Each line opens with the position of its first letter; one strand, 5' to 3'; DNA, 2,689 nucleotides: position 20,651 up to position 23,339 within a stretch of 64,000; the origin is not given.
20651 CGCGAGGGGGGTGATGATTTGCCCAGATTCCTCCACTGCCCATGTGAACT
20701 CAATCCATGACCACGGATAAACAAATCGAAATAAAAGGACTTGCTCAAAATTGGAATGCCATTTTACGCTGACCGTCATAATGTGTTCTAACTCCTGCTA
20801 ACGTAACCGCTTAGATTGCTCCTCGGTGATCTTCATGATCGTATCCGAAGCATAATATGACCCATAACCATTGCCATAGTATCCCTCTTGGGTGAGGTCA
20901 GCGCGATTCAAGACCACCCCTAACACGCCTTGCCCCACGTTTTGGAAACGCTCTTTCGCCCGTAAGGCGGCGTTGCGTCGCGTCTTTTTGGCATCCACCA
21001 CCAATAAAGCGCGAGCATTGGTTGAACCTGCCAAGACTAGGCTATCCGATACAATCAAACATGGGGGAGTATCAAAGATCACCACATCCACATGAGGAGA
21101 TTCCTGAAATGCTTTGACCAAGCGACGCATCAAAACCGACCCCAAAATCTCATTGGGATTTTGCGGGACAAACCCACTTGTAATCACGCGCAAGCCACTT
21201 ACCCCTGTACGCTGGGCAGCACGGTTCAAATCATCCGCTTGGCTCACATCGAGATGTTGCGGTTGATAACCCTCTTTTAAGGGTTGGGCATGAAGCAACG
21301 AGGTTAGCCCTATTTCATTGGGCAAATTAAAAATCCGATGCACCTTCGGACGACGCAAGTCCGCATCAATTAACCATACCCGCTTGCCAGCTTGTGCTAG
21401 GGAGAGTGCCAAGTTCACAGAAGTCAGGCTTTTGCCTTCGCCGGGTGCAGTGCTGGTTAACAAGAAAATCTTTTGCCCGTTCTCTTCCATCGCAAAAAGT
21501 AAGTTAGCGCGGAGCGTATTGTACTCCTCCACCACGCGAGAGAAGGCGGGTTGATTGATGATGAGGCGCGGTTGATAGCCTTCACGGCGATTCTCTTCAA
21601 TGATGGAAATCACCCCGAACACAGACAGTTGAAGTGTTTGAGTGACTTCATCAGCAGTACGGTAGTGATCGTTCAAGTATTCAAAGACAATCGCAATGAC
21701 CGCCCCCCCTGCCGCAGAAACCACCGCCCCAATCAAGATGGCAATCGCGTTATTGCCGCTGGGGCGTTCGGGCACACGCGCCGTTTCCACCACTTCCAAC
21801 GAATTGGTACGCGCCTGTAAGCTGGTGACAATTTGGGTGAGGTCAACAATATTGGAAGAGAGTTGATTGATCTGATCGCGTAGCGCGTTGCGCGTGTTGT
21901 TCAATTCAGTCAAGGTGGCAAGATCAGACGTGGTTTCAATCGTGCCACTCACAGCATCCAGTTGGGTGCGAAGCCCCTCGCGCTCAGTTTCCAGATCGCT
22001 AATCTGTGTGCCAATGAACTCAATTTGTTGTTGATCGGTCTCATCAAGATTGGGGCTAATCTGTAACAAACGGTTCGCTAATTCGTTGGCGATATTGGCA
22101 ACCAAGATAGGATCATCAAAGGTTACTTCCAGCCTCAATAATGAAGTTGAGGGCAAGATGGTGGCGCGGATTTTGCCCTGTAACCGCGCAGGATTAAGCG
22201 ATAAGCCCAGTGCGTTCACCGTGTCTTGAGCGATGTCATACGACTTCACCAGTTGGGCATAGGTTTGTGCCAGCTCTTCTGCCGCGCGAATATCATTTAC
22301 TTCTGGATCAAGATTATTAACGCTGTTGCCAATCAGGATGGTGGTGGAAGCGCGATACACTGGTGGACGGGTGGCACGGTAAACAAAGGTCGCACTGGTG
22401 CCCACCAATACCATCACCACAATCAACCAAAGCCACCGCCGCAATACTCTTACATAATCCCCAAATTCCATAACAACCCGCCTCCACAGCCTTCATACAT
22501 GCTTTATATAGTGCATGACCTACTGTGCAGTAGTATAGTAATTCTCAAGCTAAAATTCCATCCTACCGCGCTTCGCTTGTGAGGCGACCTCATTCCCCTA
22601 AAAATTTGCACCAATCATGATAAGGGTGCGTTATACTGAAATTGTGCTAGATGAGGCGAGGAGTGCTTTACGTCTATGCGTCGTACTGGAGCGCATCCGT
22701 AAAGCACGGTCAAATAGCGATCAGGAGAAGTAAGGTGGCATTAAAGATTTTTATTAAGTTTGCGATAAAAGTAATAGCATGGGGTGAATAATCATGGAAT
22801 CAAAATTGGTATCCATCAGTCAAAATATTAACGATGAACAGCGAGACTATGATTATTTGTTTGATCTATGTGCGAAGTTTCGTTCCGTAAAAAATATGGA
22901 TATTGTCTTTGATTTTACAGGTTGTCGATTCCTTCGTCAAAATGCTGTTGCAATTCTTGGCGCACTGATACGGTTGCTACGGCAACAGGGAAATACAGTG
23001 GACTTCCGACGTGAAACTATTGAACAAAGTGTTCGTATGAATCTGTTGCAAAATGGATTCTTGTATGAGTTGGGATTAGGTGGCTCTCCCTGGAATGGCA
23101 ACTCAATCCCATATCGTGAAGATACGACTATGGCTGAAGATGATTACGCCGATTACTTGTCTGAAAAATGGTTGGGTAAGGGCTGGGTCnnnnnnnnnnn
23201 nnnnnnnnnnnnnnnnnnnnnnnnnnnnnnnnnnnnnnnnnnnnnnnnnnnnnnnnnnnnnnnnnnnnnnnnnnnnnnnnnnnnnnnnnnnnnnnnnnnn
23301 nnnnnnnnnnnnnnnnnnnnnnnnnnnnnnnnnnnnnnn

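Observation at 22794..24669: Three-gene cassette: STAS-like/GHKL kinase fusion, DUF4325-type STAS protein and PIN nuclease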

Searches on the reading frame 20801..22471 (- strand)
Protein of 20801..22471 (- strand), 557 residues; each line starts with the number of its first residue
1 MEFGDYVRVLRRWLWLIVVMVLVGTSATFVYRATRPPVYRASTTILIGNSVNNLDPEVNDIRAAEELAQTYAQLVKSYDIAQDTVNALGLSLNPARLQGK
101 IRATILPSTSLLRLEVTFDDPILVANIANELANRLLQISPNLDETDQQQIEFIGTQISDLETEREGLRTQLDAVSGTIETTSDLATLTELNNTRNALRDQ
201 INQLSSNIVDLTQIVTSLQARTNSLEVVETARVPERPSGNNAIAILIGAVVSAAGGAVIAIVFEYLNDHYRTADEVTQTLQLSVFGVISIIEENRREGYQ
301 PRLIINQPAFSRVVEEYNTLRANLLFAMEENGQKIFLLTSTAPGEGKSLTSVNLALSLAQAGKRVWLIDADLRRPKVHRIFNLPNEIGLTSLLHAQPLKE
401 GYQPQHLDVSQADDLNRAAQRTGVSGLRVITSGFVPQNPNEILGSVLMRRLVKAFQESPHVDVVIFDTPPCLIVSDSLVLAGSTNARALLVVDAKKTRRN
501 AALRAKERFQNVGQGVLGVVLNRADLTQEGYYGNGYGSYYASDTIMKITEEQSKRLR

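Call 54: search_protein_families(library=pfam, proteins=[window:20801-22471:-], max_evalue=0.001)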
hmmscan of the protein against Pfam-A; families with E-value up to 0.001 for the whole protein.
window:20801-22471:- (557 aa): 5 families
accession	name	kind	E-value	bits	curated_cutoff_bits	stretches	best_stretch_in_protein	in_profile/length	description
PF10609.15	ParA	-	2.1e-11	44.2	27.1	1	334-524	4-175/246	NUBPL iron-transfer P-loop NTPase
PF02706.20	Wzz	-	1.3e-10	41.9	25.5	1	3-87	5-90/91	Chain length determinant protein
PF01656.29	CbiA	-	1.2e-09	38.6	25.4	1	338-526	3-85/125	CobQ/CobB/MinD/ParA nucleotide binding domain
PF13614.12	AAA_31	-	2.7e-07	31.1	27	1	342-478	10-135/177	AAA domain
PF09140.17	MipZ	-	4.4e-05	23.4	20.7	1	342-382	9-49/262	ATPase MipZ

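Call 55: search_protein_families(library=padloc, proteins=[window:20801-22471:-], max_evalue=0.001)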
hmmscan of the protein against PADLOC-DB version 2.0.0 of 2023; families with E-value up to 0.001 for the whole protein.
window:20801-22471:- (557 aa): 0 families

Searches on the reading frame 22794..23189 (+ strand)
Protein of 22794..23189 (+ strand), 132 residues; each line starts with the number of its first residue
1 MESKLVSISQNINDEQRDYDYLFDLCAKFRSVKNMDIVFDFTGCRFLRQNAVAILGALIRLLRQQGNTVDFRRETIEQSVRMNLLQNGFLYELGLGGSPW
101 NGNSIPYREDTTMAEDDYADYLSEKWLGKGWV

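Call 73: search_solved_structures(query=A4, max_evalue=10, show_alignments=2)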
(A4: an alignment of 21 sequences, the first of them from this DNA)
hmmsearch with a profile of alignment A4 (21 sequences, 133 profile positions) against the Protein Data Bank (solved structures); distinct sequences matched with E-value up to 10: 6.
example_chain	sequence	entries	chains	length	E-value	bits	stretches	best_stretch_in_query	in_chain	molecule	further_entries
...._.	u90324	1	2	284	0.046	17.2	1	17-72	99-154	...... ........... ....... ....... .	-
7jpo_E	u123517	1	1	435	0.085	16.3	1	17-72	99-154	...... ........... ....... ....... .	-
5ujm_E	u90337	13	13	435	0.086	16.3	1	17-72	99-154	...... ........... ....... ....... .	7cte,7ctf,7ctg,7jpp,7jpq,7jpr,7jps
2r1h_A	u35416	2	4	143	0.15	15.5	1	5-59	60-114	Hemoglobin subunit alpha-4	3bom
6qcm_A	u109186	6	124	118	0.97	12.9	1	5-89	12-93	RsbS protein | RsbT antagonist protein RsbS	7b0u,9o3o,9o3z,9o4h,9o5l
9o4r_a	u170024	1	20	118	1.1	12.7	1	5-89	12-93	RsbT antagonist protein RsbS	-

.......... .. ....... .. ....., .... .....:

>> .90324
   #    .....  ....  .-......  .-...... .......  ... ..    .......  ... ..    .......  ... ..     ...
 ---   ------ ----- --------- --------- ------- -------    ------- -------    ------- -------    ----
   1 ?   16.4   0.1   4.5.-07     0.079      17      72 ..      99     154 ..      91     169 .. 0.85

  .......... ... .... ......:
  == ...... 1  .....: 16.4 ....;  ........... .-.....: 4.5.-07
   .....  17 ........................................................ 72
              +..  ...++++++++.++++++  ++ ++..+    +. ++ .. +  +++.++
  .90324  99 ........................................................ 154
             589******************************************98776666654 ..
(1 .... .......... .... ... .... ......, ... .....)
